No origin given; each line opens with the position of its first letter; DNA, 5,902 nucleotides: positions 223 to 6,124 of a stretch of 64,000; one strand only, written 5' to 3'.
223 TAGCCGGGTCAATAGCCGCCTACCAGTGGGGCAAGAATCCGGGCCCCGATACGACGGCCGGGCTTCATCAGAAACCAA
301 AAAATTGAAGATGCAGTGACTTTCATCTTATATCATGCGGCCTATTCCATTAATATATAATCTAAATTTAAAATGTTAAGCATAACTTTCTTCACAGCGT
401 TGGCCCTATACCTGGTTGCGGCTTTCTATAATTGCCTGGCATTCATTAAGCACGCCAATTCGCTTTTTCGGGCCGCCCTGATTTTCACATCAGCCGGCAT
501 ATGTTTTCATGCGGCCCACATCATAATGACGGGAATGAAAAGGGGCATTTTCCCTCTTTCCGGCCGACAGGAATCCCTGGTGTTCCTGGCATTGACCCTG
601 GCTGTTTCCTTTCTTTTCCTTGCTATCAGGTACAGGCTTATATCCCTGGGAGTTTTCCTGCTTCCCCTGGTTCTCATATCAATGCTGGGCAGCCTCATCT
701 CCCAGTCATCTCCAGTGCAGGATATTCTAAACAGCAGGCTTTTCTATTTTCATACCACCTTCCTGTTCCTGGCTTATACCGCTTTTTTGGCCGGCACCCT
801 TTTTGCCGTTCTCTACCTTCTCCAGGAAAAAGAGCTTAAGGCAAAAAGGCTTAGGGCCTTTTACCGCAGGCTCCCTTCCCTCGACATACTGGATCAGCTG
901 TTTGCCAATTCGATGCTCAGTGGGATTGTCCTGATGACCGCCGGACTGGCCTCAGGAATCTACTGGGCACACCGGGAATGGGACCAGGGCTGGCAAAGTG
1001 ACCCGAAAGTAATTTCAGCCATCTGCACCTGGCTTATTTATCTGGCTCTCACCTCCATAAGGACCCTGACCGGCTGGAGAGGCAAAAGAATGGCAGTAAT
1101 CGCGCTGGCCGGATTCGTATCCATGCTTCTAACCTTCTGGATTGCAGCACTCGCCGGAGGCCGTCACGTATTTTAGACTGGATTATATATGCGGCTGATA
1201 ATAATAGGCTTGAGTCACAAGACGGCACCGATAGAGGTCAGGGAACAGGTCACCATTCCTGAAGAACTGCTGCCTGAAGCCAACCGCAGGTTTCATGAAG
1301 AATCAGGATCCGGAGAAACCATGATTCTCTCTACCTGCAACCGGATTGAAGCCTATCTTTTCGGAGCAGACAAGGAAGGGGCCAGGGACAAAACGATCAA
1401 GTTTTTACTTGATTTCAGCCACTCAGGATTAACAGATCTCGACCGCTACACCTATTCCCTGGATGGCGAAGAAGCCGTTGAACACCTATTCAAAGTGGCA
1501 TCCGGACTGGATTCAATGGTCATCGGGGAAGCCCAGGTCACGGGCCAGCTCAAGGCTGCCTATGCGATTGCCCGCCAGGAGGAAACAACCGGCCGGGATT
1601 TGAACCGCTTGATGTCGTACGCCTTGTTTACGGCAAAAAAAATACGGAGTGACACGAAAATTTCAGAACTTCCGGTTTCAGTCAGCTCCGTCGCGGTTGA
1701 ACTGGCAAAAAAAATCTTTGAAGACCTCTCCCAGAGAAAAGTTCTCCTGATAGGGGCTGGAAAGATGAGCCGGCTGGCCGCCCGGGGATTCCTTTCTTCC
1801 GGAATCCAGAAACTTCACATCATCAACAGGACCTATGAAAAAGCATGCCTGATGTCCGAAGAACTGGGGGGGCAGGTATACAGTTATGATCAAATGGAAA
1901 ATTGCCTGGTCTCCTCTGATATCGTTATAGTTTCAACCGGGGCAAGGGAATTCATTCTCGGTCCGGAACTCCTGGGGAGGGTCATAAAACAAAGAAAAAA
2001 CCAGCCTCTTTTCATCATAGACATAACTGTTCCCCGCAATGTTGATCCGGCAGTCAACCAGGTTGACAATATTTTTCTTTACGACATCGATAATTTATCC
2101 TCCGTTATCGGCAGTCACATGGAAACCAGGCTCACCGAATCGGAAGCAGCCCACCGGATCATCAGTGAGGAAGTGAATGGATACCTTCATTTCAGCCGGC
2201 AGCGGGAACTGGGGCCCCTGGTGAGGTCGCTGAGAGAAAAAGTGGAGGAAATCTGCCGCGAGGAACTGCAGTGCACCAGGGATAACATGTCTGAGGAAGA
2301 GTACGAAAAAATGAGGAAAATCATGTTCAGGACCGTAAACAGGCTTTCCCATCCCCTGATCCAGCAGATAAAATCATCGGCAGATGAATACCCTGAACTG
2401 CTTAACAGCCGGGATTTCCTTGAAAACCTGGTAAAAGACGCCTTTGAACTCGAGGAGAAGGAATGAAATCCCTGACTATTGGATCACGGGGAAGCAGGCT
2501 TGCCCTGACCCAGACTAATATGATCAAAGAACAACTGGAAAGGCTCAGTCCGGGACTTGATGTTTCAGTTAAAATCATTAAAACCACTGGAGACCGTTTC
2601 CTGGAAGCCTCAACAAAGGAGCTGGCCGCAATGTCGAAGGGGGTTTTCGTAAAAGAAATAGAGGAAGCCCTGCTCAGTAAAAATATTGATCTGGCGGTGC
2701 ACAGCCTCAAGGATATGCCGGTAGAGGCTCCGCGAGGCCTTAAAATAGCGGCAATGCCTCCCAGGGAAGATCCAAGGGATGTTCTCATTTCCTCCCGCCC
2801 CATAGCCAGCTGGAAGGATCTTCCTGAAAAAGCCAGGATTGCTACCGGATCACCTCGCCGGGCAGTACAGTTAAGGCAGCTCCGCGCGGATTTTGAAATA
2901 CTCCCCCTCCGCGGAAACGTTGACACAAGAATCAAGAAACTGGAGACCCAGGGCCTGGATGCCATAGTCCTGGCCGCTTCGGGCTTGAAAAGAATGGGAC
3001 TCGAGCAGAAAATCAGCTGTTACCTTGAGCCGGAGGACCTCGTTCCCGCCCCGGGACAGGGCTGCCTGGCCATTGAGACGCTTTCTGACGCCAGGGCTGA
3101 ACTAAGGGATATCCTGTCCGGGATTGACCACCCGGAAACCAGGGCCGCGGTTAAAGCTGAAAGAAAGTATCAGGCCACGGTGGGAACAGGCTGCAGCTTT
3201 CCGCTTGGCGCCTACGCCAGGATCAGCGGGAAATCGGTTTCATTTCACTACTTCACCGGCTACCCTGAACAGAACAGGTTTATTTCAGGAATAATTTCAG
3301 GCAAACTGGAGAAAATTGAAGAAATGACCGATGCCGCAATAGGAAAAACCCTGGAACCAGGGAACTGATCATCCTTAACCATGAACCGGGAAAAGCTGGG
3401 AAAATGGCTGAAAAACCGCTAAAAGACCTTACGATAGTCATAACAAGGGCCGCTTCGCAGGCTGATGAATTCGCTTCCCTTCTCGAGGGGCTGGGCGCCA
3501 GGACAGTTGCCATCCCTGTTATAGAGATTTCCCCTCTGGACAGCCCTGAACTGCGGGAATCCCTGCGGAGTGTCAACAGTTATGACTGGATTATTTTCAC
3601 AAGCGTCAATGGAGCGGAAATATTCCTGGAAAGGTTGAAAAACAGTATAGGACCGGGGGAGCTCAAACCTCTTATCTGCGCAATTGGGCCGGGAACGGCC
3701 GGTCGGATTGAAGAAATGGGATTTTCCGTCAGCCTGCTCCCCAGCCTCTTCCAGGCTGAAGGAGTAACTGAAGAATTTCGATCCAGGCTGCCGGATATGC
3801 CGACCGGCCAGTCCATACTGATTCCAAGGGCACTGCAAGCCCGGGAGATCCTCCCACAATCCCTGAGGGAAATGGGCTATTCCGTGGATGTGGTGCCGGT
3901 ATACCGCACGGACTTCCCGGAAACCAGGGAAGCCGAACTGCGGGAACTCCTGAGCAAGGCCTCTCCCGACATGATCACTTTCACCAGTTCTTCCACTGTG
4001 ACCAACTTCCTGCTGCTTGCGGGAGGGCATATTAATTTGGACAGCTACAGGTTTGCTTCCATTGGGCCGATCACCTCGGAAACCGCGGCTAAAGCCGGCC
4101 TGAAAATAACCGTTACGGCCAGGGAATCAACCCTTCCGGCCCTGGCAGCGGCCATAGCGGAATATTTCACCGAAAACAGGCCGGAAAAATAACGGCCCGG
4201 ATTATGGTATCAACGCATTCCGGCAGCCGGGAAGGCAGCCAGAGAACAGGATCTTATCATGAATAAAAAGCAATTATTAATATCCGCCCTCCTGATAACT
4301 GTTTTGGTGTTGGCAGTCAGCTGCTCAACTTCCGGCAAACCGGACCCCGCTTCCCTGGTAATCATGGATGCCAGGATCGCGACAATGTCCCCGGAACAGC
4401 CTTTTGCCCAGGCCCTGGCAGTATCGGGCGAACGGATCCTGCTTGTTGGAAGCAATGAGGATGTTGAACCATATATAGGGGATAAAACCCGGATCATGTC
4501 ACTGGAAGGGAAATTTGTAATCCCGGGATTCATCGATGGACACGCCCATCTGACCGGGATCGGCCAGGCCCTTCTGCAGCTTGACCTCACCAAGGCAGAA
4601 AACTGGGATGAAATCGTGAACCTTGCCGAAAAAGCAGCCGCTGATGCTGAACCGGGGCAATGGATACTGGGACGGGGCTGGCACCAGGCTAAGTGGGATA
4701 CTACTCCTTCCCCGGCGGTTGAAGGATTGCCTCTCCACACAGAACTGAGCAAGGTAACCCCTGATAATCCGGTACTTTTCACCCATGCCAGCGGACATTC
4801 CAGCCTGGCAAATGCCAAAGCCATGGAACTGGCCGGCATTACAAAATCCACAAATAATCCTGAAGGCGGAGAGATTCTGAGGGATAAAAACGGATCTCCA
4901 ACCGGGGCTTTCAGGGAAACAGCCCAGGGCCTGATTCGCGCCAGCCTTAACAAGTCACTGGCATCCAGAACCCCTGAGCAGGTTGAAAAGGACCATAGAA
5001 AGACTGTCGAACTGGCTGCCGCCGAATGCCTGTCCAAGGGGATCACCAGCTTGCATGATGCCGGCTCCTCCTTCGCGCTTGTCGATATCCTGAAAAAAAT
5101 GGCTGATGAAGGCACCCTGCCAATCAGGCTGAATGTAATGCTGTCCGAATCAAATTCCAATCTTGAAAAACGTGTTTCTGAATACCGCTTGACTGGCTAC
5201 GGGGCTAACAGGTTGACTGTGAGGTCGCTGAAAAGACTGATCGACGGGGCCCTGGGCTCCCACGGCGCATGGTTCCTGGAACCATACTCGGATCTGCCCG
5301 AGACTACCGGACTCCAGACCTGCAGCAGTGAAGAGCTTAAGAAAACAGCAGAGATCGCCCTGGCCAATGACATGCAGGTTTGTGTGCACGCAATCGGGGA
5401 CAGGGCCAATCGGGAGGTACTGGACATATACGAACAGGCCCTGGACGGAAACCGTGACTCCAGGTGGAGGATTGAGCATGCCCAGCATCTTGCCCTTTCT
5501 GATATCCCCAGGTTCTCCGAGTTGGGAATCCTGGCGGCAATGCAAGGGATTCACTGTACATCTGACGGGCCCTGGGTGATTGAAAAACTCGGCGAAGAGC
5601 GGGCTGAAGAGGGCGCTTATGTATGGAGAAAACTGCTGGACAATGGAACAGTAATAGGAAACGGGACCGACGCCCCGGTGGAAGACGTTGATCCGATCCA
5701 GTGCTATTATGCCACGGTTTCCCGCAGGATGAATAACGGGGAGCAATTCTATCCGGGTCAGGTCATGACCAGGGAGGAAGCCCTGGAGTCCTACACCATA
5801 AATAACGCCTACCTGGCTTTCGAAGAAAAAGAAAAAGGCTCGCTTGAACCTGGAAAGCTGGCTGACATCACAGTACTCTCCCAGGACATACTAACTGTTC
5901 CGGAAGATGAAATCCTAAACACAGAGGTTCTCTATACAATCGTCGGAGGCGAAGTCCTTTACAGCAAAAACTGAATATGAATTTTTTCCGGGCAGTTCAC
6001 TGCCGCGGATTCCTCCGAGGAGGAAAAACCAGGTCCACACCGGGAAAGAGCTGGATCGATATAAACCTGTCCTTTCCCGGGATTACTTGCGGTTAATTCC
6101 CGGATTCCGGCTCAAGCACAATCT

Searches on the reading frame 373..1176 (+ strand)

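Call 45: search_protein_families(library=pfam, proteins=[window:373-1176:+], max_evalue=0.00001)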
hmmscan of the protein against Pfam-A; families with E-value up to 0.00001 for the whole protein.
window:373-1176:+ (267 aa): 1 family
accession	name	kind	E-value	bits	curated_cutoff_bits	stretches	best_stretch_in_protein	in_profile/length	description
PF01578.25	Cytochrom_C_asm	-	5.3e-32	111.6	29.9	1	66-257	5-203/212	Cytochrome C assembly protein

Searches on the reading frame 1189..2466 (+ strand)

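Call 45: search_protein_families(library=pfam, proteins=[window:1189-2466:+], max_evalue=0.00001)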
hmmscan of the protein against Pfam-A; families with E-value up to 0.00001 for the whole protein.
window:1189-2466:+ (425 aa): 3 families
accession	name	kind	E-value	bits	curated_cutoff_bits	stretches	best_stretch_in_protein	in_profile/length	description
PF05201.20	GlutR_N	-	1e-48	165.4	27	1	6-156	1-151/151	Glutamyl-tRNAGlu reductase, N-terminal domain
PF01488.26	Shikimate_DH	-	2.3e-41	141.5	24.3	1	171-306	1-138/138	Shikimate / quinate 5-dehydrogenase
PF00745.25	GlutR_dimer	-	4.6e-15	56.2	22.9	1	321-401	2-84/99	Glutamyl-tRNAGlu reductase, dimerisation domain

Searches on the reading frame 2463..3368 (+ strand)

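Call 45: search_protein_families(library=pfam, proteins=[window:2463-3368:+], max_evalue=0.00001)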
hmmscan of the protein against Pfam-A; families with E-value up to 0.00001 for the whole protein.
window:2463-3368:+ (301 aa): 1 family
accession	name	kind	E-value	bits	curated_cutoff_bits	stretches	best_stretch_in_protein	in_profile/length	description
PF01379.25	Porphobil_deam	-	7.5e-75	251.4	22.1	1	4-210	1-202/207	Porphobilinogen deaminase, dipyromethane cofactor binding domain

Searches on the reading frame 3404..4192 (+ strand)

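Call 45: search_protein_families(library=pfam, proteins=[window:3404-4192:+], max_evalue=0.00001)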
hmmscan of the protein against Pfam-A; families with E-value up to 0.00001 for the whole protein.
window:3404-4192:+ (262 aa): 1 family
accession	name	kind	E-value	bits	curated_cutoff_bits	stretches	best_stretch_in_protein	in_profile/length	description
PF02602.20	HEM4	-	2e-58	197.7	27.5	1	21-248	1-230/231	Uroporphyrinogen-III synthase HemD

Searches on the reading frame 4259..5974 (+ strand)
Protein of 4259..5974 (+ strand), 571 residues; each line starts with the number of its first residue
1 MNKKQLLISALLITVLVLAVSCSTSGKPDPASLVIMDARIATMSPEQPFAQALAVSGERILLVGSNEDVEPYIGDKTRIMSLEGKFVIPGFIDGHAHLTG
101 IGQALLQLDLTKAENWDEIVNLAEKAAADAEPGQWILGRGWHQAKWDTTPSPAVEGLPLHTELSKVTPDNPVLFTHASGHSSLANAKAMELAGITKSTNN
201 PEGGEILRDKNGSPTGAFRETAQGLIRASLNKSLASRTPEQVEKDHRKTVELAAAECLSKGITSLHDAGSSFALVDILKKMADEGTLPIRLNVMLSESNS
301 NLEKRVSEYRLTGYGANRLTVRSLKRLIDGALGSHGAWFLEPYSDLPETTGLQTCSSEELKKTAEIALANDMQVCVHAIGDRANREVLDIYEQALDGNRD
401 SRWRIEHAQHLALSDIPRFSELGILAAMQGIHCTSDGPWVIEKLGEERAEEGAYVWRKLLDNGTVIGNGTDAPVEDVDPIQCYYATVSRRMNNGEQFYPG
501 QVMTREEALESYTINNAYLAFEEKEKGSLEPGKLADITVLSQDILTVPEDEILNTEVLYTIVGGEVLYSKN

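Call 45: search_protein_families(library=pfam, proteins=[window:4259-5974:+], max_evalue=0.00001)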
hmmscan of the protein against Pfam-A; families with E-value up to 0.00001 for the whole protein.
window:4259-5974:+ (571 aa): 2 families
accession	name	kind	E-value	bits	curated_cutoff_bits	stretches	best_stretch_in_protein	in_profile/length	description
PF07969.17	Amidohydro_3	-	3.1e-106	357.1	29.7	1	79-568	2-472/472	Amidohydrolase family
PF01979.26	Amidohydro_1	-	9.7e-21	74.8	25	1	247-566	35-344/345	Amidohydrolase family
